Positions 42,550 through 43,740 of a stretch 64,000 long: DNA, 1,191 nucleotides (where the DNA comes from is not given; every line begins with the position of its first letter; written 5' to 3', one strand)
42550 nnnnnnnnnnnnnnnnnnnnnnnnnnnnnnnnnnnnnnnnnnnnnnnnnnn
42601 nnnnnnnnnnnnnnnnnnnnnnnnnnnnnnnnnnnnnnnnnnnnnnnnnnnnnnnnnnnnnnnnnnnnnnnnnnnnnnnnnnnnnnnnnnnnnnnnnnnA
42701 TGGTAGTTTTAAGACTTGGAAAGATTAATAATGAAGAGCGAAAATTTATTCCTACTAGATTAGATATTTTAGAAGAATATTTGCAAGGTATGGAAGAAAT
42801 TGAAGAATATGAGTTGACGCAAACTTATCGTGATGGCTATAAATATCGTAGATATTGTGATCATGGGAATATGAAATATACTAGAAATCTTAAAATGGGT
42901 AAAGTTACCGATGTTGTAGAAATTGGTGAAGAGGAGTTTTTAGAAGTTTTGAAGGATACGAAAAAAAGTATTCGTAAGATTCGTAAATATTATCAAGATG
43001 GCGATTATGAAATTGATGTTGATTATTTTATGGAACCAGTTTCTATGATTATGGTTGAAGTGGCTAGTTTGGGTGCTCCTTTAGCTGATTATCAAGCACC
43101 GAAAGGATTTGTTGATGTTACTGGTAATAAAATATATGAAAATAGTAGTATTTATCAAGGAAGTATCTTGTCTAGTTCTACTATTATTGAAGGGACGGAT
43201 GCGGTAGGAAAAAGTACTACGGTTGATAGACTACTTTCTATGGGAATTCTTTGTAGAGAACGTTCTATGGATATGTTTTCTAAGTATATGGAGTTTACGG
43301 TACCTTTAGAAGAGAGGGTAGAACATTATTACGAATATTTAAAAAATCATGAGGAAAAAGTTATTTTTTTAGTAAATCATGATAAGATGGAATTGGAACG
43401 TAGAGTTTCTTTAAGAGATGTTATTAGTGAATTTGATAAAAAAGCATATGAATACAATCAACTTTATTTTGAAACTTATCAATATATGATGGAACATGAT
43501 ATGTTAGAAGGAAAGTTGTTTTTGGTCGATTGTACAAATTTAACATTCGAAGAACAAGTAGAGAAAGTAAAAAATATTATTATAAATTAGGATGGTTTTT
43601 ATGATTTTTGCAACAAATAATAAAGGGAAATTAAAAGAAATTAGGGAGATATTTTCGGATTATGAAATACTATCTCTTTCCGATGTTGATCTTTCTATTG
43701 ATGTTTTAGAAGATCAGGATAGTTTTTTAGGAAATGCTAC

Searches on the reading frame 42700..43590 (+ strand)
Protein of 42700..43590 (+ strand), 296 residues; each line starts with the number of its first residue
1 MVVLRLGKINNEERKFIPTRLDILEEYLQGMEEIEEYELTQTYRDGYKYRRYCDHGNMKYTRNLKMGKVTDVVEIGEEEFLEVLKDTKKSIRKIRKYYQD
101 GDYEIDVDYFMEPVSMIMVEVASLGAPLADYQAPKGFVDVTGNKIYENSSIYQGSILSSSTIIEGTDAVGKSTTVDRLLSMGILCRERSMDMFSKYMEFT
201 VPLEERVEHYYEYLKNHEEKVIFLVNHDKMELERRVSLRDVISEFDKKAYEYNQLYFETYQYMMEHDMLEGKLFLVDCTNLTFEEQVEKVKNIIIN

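Call 3: search_protein_families(library=pfam, proteins=[window:42700-43590:+], max_evalue=0.1)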
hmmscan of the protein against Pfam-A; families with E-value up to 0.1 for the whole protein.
window:42700-43590:+ (296 aa): 1 family
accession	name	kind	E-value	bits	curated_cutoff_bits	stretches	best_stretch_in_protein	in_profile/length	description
PF20405.4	DUF6695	-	0.099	13.4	25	0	27-66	3-43/79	DUF6695 C-terminal domain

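Call 4: search_protein_families(library=ncbifam, proteins=[window:42700-43590:+], max_evalue=0.1)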
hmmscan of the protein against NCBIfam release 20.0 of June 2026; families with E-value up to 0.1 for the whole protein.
window:42700-43590:+ (296 aa): 0 families

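Call 5: search_protein_families(library=padloc, proteins=[window:42700-43590:+], max_evalue=0.1)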
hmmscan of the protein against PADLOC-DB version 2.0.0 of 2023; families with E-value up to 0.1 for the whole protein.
window:42700-43590:+ (296 aa): 0 families

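Call 7: search_solved_structures(query=window:42700-43590:+, max_evalue=1, show_alignments=2)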
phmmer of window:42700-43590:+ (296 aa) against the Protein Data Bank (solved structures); distinct sequences matched with E-value up to 1: 2.
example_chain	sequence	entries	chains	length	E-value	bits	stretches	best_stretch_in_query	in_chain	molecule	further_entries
7c5x_A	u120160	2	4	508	0.38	13.6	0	43-103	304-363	iota-carbonic anhydrase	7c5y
7o0i_B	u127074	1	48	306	0.84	12.4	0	171-230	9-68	Anti-anti-sigma factor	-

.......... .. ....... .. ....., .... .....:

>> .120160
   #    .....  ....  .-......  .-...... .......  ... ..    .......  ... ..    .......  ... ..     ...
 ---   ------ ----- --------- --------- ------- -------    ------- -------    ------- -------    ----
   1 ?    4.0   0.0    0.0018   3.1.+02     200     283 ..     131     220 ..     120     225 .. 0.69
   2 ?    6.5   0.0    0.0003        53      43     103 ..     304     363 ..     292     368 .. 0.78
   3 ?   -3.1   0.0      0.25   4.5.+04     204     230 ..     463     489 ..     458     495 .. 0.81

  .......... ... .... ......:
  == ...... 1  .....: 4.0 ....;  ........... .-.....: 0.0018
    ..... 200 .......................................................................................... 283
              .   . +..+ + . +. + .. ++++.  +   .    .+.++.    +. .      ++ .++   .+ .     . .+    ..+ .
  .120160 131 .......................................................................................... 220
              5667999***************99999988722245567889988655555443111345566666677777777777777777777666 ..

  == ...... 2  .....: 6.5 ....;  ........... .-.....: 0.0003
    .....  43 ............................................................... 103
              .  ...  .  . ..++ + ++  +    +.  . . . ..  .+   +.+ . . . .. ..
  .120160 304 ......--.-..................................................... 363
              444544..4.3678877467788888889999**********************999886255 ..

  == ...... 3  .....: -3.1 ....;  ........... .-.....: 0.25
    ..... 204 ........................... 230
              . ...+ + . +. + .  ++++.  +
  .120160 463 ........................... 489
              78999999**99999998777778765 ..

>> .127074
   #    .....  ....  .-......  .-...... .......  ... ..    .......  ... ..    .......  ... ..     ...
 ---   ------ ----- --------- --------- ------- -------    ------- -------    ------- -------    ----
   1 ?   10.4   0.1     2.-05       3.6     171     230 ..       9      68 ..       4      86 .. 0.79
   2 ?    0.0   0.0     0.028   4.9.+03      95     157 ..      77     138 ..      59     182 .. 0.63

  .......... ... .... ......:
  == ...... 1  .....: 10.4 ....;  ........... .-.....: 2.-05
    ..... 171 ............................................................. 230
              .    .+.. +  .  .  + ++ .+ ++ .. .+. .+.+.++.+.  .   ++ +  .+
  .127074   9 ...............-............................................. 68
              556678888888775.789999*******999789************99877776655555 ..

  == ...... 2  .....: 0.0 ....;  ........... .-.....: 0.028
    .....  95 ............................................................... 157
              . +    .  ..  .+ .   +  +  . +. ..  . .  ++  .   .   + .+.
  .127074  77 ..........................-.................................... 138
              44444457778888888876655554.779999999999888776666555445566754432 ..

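Call 26: find_homologous_proteins(query=window:42700-43590:+, max_evalue=0.001)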
Query window:42700-43590:+ (296 aa): 159 proteins with E <= 0.001 among 1289 candidates; the best 120 are listed.
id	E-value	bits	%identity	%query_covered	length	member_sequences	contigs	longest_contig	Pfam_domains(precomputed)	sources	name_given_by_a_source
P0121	1.7e-189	646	100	100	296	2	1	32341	-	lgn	-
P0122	1.2e-188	643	99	100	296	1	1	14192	-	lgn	-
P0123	4.5e-188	642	99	100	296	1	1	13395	-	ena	-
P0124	7.5e-188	641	99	100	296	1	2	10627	-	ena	-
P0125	2.6e-187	639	99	100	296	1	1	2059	-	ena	-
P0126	3.8e-185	632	98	100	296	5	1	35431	-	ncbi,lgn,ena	-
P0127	3.4e-183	626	98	100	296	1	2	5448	-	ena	-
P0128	2.8e-177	606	95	100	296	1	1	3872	-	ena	-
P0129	2.3e-171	587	91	100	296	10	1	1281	-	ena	-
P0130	8.7e-170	582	91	100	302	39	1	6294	-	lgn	-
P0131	1.8e-169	580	92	100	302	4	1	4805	-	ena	-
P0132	1.6e-154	531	83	100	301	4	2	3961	-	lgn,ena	-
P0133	2.0e-145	502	77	100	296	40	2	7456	-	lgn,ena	-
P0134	1.4e-138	479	74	100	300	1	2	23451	-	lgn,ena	-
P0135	4.1e-119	415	64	100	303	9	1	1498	-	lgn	-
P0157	9.2e-112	391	62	99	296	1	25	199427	-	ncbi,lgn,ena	-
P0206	4.2e-105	369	59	99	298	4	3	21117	-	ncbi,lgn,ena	-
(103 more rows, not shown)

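Call 27: find_encoding_contigs(protein=P0206, flank=7000, max_places=2)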
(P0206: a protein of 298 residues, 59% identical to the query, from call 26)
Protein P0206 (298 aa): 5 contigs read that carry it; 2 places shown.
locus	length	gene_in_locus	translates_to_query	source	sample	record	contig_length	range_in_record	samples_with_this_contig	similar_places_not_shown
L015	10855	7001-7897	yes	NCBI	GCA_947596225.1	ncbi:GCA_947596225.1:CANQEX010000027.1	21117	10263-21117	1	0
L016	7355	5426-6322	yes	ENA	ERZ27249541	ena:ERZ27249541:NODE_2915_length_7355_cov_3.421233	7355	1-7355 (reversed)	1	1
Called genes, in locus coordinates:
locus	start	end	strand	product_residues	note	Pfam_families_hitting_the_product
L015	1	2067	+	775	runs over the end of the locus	-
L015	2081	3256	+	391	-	PF01676:Metalloenzyme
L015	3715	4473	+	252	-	PF19368:WHD_AraR (weak), PF21906:WHD_NrtR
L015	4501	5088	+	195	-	PF01725:Ham1p_like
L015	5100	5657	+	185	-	PF04973:NMN_transporter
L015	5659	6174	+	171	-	-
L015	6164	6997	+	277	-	PF04055:Radical_SAM (faint)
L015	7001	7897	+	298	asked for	-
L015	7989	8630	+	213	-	PF00300:His_Phos_1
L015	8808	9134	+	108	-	-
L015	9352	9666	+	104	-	-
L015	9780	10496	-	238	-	PF13349:DUF4097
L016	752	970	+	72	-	-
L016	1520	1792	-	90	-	-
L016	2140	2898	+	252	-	PF19368:WHD_AraR (weak), PF21906:WHD_NrtR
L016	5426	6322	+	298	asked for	-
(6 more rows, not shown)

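Call 28: find_encoding_contigs(protein=P0157, flank=7000, max_places=2)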
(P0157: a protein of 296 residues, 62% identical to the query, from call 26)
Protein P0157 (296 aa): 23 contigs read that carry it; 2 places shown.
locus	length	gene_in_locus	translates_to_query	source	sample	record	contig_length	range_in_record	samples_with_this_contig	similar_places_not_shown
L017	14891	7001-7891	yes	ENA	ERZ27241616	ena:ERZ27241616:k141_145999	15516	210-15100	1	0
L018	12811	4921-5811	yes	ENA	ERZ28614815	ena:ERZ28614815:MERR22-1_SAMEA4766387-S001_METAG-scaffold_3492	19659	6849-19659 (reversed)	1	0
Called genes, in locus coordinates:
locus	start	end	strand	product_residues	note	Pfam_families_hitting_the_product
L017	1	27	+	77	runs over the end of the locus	?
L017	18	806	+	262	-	PF00005:ABC_tran (weak)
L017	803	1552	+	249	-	PF01416:PseudoU_synth_1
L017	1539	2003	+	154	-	-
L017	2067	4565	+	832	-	PF07517:SecA_DEAD, PF01043:SecA_PP_bind, PF21090:P-loop_SecA, PF07516:SecA_SW, PF02810:SEC-C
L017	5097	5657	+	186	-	PF04973:NMN_transporter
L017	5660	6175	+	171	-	PF05014:Nuc_deoxyrib_tr (weak)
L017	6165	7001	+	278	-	-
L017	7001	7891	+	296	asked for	-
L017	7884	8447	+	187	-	PF00882:Zn_dep_PLPC (weak)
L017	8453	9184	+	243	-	PF19368:WHD_AraR (faint), PF21906:WHD_NrtR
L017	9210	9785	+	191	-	PF01725:Ham1p_like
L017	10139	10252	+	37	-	-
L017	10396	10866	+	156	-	-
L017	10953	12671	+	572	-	PF13855:LRR_8 (faint), PF13240:Zn_Ribbon_1 (faint), PF13306:LRR_5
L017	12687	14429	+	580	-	PF04055:Radical_SAM, PF13353:Fer4_12 (weak)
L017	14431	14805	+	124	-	-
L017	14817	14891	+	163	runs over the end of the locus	?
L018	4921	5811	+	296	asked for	-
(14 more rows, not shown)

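Call 41: search_protein_families(library=pfam, proteins=[L017:7884-8447:+, L017:8453-9184:+, L015:7989-8630:+, L015:3715-4473:+], max_evalue=0.1)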
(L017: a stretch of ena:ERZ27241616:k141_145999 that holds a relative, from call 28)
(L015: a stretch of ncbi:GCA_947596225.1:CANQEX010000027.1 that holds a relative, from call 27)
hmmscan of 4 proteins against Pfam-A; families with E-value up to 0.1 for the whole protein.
L017:7884-8447:+ (187 aa): 1 family
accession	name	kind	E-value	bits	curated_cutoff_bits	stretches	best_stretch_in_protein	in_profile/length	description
PF00882.24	Zn_dep_PLPC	-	1.4e-05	25.6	26.8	1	7-81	2-93/167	Zinc dependent phospholipase C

L017:8453-9184:+ (243 aa): 2 families
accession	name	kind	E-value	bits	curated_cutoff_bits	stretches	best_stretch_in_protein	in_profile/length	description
PF21906.2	NrtR_WHD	-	2e-13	50.7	27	1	177-234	2-61/61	NrtR DNA-binding winged helix domain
PF19368.5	AraR_C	-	2e-05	25.2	23.8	1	174-237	3-69/82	AraR C-terminal winged HTH domain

L015:7989-8630:+ (213 aa): 1 family
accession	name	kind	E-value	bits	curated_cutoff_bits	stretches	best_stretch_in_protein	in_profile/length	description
PF00300.27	His_Phos_1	-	3.2e-24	86.1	21.7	1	3-207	1-184/194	Histidine phosphatase superfamily (branch 1)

L015:3715-4473:+ (252 aa): 2 families
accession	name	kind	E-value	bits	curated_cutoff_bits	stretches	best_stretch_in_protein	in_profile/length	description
PF21906.2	NrtR_WHD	-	7.9e-16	58.4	27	1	185-243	1-61/61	NrtR DNA-binding winged helix domain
PF19368.5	AraR_C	-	3.9e-06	27.5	23.8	1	183-245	3-68/82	AraR C-terminal winged HTH domain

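Call 50: predict_structure(alignment_id=A2)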
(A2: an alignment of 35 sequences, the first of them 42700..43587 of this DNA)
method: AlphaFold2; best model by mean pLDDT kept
length: 296 residues; sequences in the alignment: 35
mean_pLDDT: 94.3   pTM: 0.88
mean pLDDT of the five models: 94.3, 94.1, 93.5, 92.9, 92.0
residues with pLDDT >= 90: 260; 70-90: 36; 50-70: 0; < 50: 0
segments of 3 or more residues with pLDDT < 50: none
pLDDT, mean of each block of 10 residues (from residue 1): 85 93 94 95 95 94 91 97 94 96 96 96 91 93 94 95 94 95 94 94 97 97 96 89 87 97 98 97 97 96
secondary structure, 60 per line:
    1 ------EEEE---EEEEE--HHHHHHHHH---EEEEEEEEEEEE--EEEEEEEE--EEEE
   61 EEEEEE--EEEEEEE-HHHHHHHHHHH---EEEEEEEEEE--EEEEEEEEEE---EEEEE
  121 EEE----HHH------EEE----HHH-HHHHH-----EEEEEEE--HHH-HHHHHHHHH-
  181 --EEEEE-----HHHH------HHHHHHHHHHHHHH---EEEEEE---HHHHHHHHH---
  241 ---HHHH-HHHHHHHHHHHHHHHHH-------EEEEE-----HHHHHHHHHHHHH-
elements in order: E7-10 E14-18 H21-29 E33-44 E47-54 E57-66 E69-75 H77-87 E91-100 E103-112 E116-123 E137-139 H148-152 E158-164 H171-179 E183-187 H193-196 H203-216 E220-225 H229-237 H244-247 H249-265 E273-277 H283-295

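Call 52: fold_search(model_id=the predicted structure, library=pdb)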
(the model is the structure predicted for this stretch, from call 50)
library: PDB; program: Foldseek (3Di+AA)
matches with E <= 10: 1493; with E <= 0.001: 34
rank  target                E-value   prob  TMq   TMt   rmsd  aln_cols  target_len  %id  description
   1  7ns9                  6.1e-07  1.00  0.32  0.49   4.4       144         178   19  Triphosphate tunnel metalloenzyme from Sulfolobus acidocaldarius in complex with triphosphate and calcium (released 2021-06-02)
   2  7nsd                  6.8e-07  1.00  0.30  0.47   4.5       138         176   19  Triphosphate tunnel metalloenzyme from Sulfolobus acidocaldarius in complex with ATP and calcium (released 2021-06-02)
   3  7nsf                  8.6e-07  1.00  0.31  0.47   4.8       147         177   18  Triphosphate tunnel metalloenzyme from Sulfolobus acidocaldarius in complex with triphosphate and magnesium (released 2021-06-02)
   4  7nsa                  1.0e-06  1.00  0.31  0.48   4.8       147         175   18  Triphosphate tunnel metalloenzyme from Sulfolobus acidocaldarius in complex with pyrophosphate and calcium (released 2021-06-02)
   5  7ns8                  1.9e-06  1.00  0.30  0.49   4.5       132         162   18  Triphosphate tunnel metalloenzyme from Sulfolobus acidocaldarius (released 2021-06-02)
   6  3typ_B                2.6e-06  1.00  0.33  0.58   6.2       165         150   20  The crystal structure of the inorganic triphosphatase NE1496 (released 2012-05-09)
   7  2fbl_B                2.8e-06  1.00  0.34  0.61   5.1       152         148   22  The crystal structure of the hypothetical protein NE1496 (released 2005-12-20)
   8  1yem_B                2.1e-05  1.00  0.29  0.47   4.8       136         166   17  Conserved hypothetical protein Pfu-838710-001 from Pyrococcus furiosus (released 2005-01-11)
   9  1yem_A                2.4e-05  1.00  0.29  0.46   5.0       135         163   19  Conserved hypothetical protein Pfu-838710-001 from Pyrococcus furiosus (released 2005-01-11)
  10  2een_A                2.7e-05  1.00  0.29  0.45   4.8       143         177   16  Structure of PH1819 protein from Pyrococcus Horikoshii OT3 (released 2007-08-21)
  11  2dc4_A                4.8e-05  1.00  0.30  0.49   4.6       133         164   14  Structure of PH1012 protein from Pyrococcus Horikoshii OT3 (released 2006-06-28)
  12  2fjt_A                7.3e-05  1.00  0.30  0.46   5.2       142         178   18  Adenylyl cyclase class iv from Yersinia pestis (released 2006-11-14)
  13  2fjt_B                8.6e-05  1.00  0.29  0.45   5.9       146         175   14  Adenylyl cyclase class iv from Yersinia pestis (released 2006-11-14)
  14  2aca_A                9.7e-05  1.00  0.30  0.46   5.5       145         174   11  X-ray structure of a putative adenylate cyclase Q87NV8 from Vibrio parahaemolyticus at the 2.25 A resolution. Northeas (released 2005-08-02)
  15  3n0z_A                1.0e-04  1.00  0.30  0.47   5.7       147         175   16  Adenylate cyclase class IV with active site ligand 3AT (released 2010-11-24)
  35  7z67                  1.0e-03  1.00  0.25  0.20   5.7       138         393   12  Crystal structure of the tandem kinase & triphosphate tunnel metalloenzyme domain module of the TTM1 protein from Arabid (released 2022-03-23)
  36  2anc_F                1.1e-03  1.00  0.26  0.46   6.6       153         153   17  Crystal Structure Of Unliganded Form Of Oligomeric E.coli Guanylate Kinase (released 2005-08-30)
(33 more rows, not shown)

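Call 60: search_protein_families(library=ncbifam, proteins=[L017:8453-9184:+, L015:3715-4473:+, L015:7989-8630:+, L015:2081-3256:+], max_evalue=0.01)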
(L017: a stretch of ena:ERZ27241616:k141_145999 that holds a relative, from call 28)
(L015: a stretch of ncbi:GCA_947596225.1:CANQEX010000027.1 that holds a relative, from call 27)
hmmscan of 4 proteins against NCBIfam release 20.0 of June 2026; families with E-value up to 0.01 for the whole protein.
L017:8453-9184:+ (243 aa): 1 family
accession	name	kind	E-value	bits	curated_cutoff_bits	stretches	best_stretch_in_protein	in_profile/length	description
NF050029.2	TransRepNtr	equivalog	7.8e-09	35.4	400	1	161-237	151-228/245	ADPR responsive transcriptional repressor NtrR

L015:3715-4473:+ (252 aa): 1 family
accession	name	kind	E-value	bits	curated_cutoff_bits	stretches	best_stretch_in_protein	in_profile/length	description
NF050029.2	TransRepNtr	equivalog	8.5e-11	41.8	400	1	167-244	148-226/245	ADPR responsive transcriptional repressor NtrR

L015:7989-8630:+ (213 aa): 13 families
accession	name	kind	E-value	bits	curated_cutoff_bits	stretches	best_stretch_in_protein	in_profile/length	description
TIGR03162.1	ribazole_cobC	equivalog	3e-16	59.4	162.9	1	3-197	1-172/176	alpha-ribazole phosphatase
NF045917.1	PhserinePhPspA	equivalog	3.6e-11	43.1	350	1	2-178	3-159/211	phosphoserine phosphatase PspA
NF005567.0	PRK07238.1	equivalog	3.9e-10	39.6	326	1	3-186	180-343/378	bifunctional RNase H/acid phosphatase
TIGR00249.1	sixA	equivalog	2.8e-07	30.5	74.5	1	1-81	1-68/154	phosphohistidine phosphatase SixA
NF002901.0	PRK03482.1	equivalog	4.8e-07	29.6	261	1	2-201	3-181/215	2,3-diphosphoglycerate-dependent phosphoglycerate mutase GpmB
TIGR03848.1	MSMEG_4193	subfamily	9.3e-06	25.2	203.85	1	3-177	2-160/204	MSMEG_4193 family putative phosphomutase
NF038349.1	dPGM_arch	equivalog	5.8e-05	23.1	225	1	3-100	1-87/194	2,3-diphosphoglycerate-dependent phosphoglycerate mutase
NF010713.0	PRK14115.1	equivalog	7.8e-05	22.1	305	0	2-47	3-45/248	2,3-diphosphoglycerate-dependent phosphoglycerate mutase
NF002217.0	PRK01112.1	equivalog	0.00033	20.1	320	0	128-180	141-192/228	2,3-bisphosphoglycerate-dependent phosphoglycerate mutase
NF011580.0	PRK15004.1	equivalog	0.00051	20.1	250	1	1-100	1-88/203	adenosylcobalamin/alpha-ribazole phosphatase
NF009993.0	PRK13462.1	equivalog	0.00057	19.6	226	1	3-182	8-160/203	acid phosphatase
TIGR01258.1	pgm_1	subfamily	0.00082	18.8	81.7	0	2-49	2-46/245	2,3-bisphosphoglycerate-dependent phosphoglycerate mutase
NF010718.0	PRK14120.1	equivalog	0.0017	17.7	366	0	118-177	134-191/249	phosphoglyceromutase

L015:2081-3256:+ (391 aa): 10 families
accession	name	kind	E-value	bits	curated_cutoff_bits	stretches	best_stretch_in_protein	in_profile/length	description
NF003766.0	PRK05362.1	equivalog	5.6e-155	515.9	256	1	2-389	3-394/396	phosphopentomutase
TIGR01696.1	deoB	equivalog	1.8e-140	468.1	341.2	1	4-384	1-380/381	phosphopentomutase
NF009049.0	PRK12383.1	equivalog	5.1e-56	190.3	254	2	226-390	239-401/408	phosphopentomutase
TIGR01307.1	pgm_bpd_ind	equivalog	9.1e-12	44.2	330.65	1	264-379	375-494/504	2,3-bisphosphoglycerate-independent phosphoglycerate mutase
TIGR00306.2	apgM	subfamily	2.2e-11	43.4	320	1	248-354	267-371/403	2,3-bisphosphoglycerate-independent phosphoglycerate mutase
NF003104.0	PRK04024.1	equivalog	6.9e-11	41.5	489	1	247-354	270-372/412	2,3-bisphosphoglycerate-independent phosphoglycerate mutase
NF003160.0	PRK04135.1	equivalog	7.2e-08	31.5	468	1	260-355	272-364/403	2,3-bisphosphoglycerate-independent phosphoglycerate mutase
NF038358.1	phophono_PhpG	equivalog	7.8e-07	28.2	545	1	254-355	289-388/417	CMP-5'-phosphonoformate--3-phosphoglycerate phosphonoformyl transferase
NF003242.0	PRK04200.1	equivalog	1e-06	27.9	426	1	247-355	260-365/395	cofactor-independent phosphoglycerate mutase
TIGR02535.1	hyp_Hser_kinase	hypoth_equivalog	3.5e-06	26.1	446.3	1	247-354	261-367/397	proposed homoserine kinase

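Call 66: search_protein_families(library=phrogs, proteins=[window:42700-43590:+], max_evalue=0.01)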
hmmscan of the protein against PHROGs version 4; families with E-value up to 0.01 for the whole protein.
window:42700-43590:+ (296 aa): 2 families
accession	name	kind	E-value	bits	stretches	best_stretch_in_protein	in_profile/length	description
phrog_6660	-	unknown function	1e-11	46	1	13-153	6-151/157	-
phrog_8491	-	unknown function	0.0058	17.8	0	5-35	25-55/60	-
